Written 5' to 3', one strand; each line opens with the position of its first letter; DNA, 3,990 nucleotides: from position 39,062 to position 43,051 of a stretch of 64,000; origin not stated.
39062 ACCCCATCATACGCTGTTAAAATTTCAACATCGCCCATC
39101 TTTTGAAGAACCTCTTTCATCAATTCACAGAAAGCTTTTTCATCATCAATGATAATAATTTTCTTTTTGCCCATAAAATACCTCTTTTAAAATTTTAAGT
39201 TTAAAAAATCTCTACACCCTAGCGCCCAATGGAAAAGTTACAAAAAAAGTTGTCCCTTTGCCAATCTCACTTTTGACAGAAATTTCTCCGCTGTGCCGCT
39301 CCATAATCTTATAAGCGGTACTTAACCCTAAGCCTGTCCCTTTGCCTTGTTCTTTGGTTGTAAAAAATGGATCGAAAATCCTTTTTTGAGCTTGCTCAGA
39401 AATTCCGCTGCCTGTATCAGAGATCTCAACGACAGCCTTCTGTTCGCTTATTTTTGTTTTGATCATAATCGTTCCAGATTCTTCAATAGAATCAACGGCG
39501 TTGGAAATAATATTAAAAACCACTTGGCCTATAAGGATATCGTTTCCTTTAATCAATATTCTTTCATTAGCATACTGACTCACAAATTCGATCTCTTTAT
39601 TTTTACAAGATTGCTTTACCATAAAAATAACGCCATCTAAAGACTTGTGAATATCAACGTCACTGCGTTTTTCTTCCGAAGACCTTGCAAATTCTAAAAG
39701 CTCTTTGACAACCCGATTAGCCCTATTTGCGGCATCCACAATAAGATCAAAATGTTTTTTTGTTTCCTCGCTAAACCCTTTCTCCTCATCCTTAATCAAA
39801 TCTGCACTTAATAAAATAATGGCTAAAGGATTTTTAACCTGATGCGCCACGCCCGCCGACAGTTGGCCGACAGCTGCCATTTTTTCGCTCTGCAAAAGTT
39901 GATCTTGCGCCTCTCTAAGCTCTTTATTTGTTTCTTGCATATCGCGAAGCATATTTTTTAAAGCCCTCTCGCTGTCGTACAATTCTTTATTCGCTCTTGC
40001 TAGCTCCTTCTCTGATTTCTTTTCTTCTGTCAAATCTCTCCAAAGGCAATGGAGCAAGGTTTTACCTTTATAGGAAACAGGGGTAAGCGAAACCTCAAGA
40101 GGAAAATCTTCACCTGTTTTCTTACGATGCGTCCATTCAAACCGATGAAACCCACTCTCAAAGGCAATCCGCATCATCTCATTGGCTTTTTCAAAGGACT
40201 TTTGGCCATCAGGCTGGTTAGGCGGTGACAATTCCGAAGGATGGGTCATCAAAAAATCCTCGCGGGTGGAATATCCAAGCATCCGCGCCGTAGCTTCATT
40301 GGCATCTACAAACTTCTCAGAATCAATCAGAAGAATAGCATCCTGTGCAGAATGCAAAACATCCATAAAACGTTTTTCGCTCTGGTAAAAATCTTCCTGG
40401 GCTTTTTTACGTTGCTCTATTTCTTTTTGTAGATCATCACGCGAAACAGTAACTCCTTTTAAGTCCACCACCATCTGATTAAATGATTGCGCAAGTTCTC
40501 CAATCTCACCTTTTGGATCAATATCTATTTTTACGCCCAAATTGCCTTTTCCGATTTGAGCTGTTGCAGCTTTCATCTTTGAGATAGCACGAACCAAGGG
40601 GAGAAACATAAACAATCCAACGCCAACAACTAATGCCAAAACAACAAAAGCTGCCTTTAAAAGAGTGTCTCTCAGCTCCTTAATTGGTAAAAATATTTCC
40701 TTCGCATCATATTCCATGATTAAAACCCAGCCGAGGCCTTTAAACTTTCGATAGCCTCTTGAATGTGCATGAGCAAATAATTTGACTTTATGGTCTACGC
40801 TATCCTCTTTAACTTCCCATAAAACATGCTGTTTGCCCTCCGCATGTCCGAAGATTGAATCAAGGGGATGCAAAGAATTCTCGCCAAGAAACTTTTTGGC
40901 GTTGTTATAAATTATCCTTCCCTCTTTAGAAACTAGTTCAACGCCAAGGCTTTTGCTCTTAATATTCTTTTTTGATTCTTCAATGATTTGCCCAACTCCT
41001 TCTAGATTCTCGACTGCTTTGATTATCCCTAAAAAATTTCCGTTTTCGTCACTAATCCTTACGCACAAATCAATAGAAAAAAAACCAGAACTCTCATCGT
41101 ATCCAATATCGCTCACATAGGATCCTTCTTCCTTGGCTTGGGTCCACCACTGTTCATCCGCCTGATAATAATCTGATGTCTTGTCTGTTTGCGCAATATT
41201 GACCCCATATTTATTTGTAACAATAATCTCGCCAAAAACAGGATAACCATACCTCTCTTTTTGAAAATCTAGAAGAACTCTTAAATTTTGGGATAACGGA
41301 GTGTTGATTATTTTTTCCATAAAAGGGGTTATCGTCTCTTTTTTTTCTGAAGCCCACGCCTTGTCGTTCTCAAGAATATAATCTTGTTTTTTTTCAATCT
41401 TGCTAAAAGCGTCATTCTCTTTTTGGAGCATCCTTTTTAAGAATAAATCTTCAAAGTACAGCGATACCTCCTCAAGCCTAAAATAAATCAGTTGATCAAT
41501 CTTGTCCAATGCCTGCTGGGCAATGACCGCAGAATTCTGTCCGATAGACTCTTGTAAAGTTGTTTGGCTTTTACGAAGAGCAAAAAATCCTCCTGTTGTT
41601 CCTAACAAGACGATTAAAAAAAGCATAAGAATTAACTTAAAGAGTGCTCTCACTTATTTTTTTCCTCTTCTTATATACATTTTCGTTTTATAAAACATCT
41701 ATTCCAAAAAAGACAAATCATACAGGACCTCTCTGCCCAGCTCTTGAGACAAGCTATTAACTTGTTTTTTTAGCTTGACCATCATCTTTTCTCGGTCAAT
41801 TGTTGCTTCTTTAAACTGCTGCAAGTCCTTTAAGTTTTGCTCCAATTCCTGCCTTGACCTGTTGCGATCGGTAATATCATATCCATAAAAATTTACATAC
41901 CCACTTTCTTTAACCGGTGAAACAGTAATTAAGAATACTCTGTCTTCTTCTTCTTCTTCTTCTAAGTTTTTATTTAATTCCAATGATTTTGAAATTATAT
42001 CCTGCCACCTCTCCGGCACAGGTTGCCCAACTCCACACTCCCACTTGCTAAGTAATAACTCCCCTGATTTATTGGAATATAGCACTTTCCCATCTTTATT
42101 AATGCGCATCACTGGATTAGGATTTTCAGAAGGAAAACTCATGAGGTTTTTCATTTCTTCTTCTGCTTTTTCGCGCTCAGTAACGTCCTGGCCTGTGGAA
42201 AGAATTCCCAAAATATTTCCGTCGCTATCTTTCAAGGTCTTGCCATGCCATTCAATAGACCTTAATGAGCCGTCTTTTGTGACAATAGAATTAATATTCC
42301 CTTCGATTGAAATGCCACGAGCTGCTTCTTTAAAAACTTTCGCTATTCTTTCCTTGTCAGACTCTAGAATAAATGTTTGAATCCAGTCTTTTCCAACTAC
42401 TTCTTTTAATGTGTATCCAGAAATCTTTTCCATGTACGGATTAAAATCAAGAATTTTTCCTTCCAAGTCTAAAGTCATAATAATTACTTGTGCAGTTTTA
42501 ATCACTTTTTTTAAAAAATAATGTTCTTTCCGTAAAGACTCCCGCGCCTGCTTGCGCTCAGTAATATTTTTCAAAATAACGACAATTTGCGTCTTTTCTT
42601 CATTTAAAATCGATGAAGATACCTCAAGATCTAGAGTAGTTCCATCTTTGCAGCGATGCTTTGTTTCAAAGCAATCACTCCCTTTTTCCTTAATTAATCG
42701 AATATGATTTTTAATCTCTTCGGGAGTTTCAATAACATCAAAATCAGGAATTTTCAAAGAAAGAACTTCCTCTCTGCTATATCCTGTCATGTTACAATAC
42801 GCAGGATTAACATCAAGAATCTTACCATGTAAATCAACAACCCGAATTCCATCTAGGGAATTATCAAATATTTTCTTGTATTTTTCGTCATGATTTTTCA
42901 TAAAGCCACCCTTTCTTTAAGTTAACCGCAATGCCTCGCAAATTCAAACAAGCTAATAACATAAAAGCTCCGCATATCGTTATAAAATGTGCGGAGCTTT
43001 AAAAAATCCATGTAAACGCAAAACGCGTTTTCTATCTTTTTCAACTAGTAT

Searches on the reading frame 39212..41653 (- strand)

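Call 66: search_protein_families(library=pfam, proteins=[window:39212-41653:-], max_evalue=0.00001)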
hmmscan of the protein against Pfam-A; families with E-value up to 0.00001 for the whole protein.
window:39212-41653:- (813 aa): 6 families
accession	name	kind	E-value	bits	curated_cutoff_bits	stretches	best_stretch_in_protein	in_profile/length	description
PF02518.31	HATPase_c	-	5.4e-26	91.7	26.4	1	705-809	3-109/111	Histidine kinase-, DNA gyrase B-, and HSP90-like ATPase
PF13426.13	PAS_9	-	3.2e-16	59.9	27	1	438-543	2-103/103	PAS domain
PF00512.31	HisKA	-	3.9e-13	49.7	26.9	1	595-660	2-65/66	His Kinase A (phospho-acceptor) domain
PF00672.30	HAMP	-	7e-12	45.9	25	1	352-398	5-51/53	HAMP domain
PF13188.13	PAS_8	-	2.9e-07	30.6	21.8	1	428-487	2-61/65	PAS domain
PF00989.32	PAS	-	1.9e-06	28.3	22.6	1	432-538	6-110/113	PAS fold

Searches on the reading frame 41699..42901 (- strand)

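Call 66: search_protein_families(library=pfam, proteins=[window:41699-42901:-], max_evalue=0.00001)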
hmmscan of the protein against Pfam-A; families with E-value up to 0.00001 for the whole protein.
window:41699-42901:- (400 aa): 6 families
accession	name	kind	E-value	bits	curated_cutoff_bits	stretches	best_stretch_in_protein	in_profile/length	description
PF00989.32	PAS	-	2.7e-31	108.3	22.6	2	129-240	2-113/113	PAS fold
PF13426.13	PAS_9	-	7.1e-28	97.3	27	2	17-115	2-103/103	PAS domain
PF08448.16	PAS_4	-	1.7e-21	76.9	23.1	1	138-244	5-109/110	PAS fold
PF13188.13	PAS_8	-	8.7e-20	70.3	21.8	1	6-59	1-52/65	PAS domain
PF08447.18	PAS_3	-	1.9e-18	66.9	25.6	1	151-236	2-88/89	PAS fold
PF24820.1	Diguanyl_cycl_sensor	-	3.7e-06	27.3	28.1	0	21-112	11-109/109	Diguanylate cyclase-like sensor domain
